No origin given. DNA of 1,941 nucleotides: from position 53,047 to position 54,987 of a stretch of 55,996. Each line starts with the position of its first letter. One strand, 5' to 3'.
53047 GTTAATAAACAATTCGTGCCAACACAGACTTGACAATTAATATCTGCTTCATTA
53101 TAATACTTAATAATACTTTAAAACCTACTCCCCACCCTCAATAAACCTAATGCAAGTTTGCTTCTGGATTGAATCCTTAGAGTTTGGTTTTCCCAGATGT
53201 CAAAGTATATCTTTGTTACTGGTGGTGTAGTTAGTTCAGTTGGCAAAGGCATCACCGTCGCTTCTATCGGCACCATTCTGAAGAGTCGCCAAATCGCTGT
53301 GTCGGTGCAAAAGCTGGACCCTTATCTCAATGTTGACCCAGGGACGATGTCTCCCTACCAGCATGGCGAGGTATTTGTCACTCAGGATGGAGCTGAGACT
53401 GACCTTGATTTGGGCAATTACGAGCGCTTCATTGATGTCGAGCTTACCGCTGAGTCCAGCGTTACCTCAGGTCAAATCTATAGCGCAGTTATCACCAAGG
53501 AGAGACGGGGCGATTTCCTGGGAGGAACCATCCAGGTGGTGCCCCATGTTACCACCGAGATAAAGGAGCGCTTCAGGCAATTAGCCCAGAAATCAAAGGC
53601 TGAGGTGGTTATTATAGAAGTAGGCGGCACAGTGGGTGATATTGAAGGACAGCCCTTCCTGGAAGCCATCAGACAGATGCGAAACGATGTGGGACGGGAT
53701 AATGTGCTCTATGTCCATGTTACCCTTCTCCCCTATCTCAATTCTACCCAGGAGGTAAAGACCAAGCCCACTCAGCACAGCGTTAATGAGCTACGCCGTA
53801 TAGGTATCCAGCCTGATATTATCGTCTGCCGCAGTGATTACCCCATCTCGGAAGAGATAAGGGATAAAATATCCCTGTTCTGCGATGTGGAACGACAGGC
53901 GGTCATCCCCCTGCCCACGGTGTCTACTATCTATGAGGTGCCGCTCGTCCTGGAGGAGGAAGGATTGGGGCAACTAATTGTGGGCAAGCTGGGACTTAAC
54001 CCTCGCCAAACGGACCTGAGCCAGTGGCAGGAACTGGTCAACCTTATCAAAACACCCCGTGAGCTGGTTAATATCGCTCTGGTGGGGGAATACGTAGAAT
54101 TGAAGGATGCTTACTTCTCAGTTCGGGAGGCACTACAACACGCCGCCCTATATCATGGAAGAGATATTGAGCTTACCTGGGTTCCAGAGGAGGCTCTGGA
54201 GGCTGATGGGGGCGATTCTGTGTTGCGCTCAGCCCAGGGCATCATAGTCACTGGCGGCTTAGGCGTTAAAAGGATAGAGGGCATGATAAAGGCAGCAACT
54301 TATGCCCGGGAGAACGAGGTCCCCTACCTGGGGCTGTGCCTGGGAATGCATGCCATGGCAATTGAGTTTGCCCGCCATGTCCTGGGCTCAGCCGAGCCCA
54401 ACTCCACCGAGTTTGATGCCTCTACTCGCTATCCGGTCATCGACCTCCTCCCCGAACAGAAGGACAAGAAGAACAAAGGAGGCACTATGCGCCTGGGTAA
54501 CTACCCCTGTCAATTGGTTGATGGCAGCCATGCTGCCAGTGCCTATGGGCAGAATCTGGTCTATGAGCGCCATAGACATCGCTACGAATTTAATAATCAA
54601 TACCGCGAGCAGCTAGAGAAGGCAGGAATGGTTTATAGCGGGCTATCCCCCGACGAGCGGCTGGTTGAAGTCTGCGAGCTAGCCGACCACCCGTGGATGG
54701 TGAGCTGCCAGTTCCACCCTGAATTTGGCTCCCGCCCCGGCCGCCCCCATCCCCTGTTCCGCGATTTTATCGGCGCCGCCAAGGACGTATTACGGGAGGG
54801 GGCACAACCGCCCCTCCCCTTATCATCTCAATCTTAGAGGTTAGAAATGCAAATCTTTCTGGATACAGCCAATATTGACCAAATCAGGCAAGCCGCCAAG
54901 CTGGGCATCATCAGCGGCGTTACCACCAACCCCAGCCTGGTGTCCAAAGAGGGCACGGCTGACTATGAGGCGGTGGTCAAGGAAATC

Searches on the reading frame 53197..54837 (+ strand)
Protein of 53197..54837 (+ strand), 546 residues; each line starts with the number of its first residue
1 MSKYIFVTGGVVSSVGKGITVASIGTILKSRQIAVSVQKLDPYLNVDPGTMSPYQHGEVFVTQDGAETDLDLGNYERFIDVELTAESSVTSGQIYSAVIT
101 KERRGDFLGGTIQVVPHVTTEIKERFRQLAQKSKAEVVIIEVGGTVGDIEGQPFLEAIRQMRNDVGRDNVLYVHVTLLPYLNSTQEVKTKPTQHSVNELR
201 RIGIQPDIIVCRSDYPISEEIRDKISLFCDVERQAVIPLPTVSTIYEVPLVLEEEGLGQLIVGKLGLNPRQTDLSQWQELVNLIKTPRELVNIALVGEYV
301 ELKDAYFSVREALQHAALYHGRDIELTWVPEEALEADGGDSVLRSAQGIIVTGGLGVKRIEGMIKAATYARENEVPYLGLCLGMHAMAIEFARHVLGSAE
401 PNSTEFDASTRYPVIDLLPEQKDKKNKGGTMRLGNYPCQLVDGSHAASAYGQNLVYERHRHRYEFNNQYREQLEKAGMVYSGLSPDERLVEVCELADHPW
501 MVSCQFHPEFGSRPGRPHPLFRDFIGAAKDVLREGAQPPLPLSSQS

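Call 9: search_protein_families(library=ncbifam, proteins=[window:53197-54837:+])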
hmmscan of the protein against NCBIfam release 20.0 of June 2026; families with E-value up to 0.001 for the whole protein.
window:53197-54837:+ (546 aa): 6 families
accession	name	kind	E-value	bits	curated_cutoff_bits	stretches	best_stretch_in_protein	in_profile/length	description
NF003792.0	PRK05380.1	equivalog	4.3e-246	817.7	308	1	1-530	2-528/534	CTP synthase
TIGR00337.1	PyrG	equivalog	1e-236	786.6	462.75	1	2-527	3-526/526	glutamine hydrolyzing CTP synthase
NF004836.1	PRK06186.1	equivalog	2.2e-38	131.7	260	1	291-528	1-227/228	CTP synthase C-terminal region-related (seleno)protein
NF001975.0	PRK00758.1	equivalog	2e-07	30.8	198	1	340-399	37-93/185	GMP synthase subunit A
TIGR00888.1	guaA_Nterm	equivalog_domain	1.8e-06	27.5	172.15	1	345-400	41-96/188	glutamine-hydrolyzing GMP synthase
TIGR01368.1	CPSaseIIsmall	equivalog_domain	0.00079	18.5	307.35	0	344-389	214-261/361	glutamine-hydrolyzing carbamoyl-phosphate synthase small subunit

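Call 24: find_encoding_contigs(protein=window:53197-54837:+, flank=10000, max_places=4)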
Protein window:53197-54837:+ (546 aa): 2 contigs read that carry it; 2 places shown.
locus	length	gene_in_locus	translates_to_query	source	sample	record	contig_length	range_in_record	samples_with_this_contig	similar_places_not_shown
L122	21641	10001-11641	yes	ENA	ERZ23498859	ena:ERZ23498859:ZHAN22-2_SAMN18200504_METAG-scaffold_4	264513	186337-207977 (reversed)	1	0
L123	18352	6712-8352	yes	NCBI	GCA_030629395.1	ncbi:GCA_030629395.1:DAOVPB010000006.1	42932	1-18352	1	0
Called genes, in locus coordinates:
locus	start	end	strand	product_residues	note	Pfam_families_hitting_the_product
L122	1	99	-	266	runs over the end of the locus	PF03446:NAD_binding_2 (weak), PF03807:F420_oxidored, PF14748:P5CR_dimer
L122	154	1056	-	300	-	PF04055:Radical_SAM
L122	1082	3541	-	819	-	PF00133:tRNA-synt_1, PF01406:tRNA-synt_1e (faint), PF09334:tRNA-synt_1g, PF13603:tRNA-synt_1_2, PF00133:tRNA-synt_1, PF09334:tRNA-synt_1g (weak), PF08264:Anticodon_1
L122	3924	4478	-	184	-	PF08241:Methyltransf_11 (weak)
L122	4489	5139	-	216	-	PF09335:VTT_dom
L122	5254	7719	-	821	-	PF02861:Clp_N, PF13191:AAA_16 (weak), PF23569:NBD_SMAX1, PF00004:AAA, PF17871:AAA_lid_9, PF07724:AAA_2, PF07728:AAA_5, PF10431:ClpB_D2-small, +8 more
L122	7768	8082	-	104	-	PF13411:MerR_1, PF00376:MerR, PF13591:MerR_2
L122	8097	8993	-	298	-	PF00226:DnaJ, PF01556:DnaJ_C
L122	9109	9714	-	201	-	PF00293:NUDIX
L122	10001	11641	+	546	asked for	PF06418:CTP_synth_N, PF00117:GATase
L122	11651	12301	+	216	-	PF00923:TAL_FSA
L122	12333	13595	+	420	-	PF07498:Rho_N, PF07497:Rho_RNA_bind, PF00006:ATP-synt_ab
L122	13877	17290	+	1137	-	PF15902:Sortilin-Vps10 (faint), PF25788:Ig_Rha78A_N (faint)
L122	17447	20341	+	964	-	PF25852:DUF6242_C (faint), PF13088:BNR_2 (faint), PF15902:Sortilin-Vps10 (weak), PF00041:fn3 (faint), PF16656:Pur_ac_phosph_N (weak), PF25788:Ig_Rha78A_N (faint)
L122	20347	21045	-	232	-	PF13483:Lactamase_B_3, PF12706:Lactamase_B_2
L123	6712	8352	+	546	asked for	PF06418:CTP_synth_N, PF00117:GATase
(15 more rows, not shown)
